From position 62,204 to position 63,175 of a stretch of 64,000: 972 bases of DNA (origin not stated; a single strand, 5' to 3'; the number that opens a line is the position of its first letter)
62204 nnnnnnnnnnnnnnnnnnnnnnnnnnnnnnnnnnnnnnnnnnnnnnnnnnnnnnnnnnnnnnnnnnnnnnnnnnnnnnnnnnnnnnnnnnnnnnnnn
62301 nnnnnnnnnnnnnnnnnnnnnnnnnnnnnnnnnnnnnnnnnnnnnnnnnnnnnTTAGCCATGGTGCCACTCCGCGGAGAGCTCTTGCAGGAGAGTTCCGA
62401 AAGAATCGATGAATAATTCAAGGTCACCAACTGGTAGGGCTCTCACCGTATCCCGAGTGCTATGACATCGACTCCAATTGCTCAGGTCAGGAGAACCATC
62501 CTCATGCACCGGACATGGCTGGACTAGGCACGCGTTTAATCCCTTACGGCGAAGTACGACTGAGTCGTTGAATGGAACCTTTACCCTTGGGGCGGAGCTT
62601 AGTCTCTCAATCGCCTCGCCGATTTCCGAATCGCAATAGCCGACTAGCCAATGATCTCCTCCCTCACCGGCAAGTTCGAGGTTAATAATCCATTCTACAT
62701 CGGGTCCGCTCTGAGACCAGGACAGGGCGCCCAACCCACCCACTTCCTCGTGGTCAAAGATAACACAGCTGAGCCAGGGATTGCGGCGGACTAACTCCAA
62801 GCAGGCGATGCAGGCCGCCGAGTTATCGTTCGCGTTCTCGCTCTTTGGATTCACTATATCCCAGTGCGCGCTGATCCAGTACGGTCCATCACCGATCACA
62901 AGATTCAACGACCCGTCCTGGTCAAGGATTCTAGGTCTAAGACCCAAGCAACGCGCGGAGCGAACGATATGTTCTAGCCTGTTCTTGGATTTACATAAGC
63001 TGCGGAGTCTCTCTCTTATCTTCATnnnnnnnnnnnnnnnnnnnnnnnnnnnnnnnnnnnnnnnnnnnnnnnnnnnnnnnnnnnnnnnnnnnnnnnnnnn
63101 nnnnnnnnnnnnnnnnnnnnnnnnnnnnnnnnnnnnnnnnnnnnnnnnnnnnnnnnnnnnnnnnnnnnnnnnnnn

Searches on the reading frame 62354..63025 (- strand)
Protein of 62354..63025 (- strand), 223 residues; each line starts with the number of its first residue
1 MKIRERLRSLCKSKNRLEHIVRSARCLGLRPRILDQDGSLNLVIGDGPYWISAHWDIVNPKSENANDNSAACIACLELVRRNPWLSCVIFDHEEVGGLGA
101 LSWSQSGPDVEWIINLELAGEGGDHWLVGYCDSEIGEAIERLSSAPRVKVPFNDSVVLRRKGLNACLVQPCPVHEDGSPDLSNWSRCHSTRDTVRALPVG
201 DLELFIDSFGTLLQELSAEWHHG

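Call 34: find_encoding_contigs(protein=window:62354-63025:-, flank=10000, max_places=4)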
Protein window:62354-63025:- (223 aa): 3 contigs read that carry it; 3 places shown.
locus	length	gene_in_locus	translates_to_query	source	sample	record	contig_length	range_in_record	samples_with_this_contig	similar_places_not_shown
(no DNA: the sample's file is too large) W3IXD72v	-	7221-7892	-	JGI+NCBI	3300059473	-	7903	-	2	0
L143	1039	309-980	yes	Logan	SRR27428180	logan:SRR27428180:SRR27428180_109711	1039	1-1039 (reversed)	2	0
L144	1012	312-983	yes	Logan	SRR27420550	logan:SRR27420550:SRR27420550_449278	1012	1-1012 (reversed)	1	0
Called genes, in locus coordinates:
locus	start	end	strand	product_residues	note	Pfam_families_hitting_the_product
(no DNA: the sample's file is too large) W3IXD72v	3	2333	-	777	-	?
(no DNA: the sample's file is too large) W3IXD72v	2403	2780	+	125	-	PF02142:MGS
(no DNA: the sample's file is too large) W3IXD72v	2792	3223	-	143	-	-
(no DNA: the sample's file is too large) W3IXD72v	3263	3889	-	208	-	-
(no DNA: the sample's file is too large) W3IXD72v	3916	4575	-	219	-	-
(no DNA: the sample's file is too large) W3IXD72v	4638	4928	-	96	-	-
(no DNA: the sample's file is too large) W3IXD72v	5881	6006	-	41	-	-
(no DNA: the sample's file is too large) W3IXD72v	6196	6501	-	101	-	-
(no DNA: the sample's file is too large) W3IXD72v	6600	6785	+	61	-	-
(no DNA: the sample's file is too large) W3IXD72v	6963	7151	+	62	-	-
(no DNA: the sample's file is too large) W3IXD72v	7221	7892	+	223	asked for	PF04389:Peptidase_M28 (weak)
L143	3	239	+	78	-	?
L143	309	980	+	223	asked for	PF04389:Peptidase_M28 (weak)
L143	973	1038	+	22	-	?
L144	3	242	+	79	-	?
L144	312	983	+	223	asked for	PF04389:Peptidase_M28 (weak)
